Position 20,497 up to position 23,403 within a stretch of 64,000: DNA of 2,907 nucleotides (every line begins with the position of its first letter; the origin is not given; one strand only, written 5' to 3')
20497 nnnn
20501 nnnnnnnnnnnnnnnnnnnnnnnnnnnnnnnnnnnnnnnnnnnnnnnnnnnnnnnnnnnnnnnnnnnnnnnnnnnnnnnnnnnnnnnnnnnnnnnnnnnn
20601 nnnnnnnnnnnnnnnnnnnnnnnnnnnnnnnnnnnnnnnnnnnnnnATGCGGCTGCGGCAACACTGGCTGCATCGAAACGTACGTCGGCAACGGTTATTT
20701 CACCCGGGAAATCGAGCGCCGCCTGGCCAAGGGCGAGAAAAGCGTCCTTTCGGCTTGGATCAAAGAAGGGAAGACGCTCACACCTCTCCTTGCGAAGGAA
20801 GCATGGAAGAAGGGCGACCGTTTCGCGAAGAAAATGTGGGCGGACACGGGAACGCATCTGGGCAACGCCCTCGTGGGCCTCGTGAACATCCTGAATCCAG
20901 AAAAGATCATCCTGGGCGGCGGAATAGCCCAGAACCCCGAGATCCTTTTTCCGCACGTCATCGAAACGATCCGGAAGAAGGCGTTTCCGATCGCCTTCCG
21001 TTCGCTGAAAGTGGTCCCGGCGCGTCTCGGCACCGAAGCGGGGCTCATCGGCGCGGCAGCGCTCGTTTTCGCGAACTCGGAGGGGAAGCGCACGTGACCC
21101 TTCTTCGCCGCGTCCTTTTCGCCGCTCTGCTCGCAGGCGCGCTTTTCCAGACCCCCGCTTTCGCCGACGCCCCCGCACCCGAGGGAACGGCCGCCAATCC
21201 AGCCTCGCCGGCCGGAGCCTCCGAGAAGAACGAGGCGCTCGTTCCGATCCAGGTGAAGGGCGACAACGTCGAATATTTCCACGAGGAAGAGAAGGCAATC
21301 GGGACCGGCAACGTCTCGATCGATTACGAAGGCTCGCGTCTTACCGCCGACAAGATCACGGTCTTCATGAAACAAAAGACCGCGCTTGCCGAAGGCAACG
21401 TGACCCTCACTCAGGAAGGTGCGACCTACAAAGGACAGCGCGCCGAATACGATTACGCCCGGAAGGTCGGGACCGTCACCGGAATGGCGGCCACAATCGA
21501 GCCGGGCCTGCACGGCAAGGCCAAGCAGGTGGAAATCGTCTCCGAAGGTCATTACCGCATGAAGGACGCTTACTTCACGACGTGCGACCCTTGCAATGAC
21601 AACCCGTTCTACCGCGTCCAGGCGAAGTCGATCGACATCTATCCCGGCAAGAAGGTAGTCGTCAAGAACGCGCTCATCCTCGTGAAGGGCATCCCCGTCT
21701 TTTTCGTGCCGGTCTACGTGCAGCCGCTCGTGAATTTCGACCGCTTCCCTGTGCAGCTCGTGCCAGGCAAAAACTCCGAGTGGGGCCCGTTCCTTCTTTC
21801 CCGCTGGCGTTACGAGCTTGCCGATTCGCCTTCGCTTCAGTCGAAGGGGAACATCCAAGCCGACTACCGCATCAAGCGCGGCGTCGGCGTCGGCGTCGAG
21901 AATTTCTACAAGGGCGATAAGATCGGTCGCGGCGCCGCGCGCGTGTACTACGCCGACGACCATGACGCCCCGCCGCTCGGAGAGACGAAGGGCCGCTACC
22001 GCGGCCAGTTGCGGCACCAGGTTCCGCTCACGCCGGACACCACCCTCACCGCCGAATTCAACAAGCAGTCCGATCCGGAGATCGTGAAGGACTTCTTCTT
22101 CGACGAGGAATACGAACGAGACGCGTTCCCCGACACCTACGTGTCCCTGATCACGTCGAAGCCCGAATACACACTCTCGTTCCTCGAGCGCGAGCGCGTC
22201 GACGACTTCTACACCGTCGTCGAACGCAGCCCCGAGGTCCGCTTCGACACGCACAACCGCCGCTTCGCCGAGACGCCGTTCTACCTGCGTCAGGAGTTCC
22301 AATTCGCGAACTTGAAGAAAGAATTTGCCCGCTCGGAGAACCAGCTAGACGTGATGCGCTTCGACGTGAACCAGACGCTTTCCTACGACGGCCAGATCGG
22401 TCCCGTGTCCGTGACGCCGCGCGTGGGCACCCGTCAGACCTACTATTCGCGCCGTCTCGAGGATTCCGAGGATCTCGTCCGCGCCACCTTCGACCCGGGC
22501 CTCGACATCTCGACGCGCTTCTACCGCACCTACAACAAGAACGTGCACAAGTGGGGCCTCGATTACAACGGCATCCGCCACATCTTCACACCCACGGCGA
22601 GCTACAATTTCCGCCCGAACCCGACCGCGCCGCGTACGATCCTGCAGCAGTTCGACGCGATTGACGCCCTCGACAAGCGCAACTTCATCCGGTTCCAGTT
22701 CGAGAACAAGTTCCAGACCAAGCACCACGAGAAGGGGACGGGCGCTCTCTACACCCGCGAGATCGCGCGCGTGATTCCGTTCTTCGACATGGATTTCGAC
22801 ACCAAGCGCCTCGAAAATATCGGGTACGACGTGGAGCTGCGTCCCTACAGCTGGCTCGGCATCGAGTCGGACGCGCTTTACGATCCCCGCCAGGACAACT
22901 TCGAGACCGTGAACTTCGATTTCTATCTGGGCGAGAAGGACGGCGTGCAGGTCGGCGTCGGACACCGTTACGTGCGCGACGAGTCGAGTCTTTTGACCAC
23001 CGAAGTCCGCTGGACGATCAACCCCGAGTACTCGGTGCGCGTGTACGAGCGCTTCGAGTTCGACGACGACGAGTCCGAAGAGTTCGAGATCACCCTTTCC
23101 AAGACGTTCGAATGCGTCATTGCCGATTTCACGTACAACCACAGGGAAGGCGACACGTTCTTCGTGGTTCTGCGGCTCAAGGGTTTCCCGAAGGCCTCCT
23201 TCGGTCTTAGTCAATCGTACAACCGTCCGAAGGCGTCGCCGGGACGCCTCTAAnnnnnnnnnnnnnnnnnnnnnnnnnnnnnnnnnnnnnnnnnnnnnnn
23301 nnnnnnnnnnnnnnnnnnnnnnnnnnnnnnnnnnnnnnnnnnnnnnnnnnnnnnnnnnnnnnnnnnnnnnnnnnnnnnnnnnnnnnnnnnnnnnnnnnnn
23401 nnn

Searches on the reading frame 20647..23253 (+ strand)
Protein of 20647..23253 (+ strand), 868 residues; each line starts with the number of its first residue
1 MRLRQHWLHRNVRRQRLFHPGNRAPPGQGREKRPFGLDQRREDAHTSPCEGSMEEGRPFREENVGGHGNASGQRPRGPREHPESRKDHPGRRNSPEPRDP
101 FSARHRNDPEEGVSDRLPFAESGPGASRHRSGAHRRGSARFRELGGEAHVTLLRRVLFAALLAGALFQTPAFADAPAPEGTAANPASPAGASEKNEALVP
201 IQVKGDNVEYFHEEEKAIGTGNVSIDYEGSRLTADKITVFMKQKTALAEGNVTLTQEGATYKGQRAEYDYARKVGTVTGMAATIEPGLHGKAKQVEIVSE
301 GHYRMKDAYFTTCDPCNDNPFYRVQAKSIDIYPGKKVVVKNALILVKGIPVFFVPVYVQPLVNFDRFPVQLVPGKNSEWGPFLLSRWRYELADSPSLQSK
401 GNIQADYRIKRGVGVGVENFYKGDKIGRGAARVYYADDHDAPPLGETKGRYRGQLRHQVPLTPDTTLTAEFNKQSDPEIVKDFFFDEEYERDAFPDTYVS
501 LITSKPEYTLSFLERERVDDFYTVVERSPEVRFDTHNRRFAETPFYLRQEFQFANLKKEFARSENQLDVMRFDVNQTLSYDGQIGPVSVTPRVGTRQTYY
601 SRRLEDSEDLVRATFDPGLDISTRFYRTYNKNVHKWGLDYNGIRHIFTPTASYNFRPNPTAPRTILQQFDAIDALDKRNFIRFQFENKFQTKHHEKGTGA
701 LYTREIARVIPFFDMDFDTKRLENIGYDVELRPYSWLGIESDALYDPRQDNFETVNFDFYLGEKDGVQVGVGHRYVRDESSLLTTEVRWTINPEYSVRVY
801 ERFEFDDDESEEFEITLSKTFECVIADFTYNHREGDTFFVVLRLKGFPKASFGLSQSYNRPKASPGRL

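Call 41: search_protein_families(library=pfam, proteins=[window:20647-23253:+], max_evalue=0.00001)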
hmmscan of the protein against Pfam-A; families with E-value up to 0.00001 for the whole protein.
window:20647-23253:+ (868 aa): 3 families
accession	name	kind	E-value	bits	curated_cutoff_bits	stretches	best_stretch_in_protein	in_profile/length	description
PF04453.20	LptD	-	4e-07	30.1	22.4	0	450-782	3-361/384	LPS transport system D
PF19838.5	LptD_2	-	4.7e-06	26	22.5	1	609-688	306-380/464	LptD protein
PF03968.19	LptD_N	-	7.9e-06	26.5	20.4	0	202-296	1-77/113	LptA/(LptD N-terminal domain) LPS transport protein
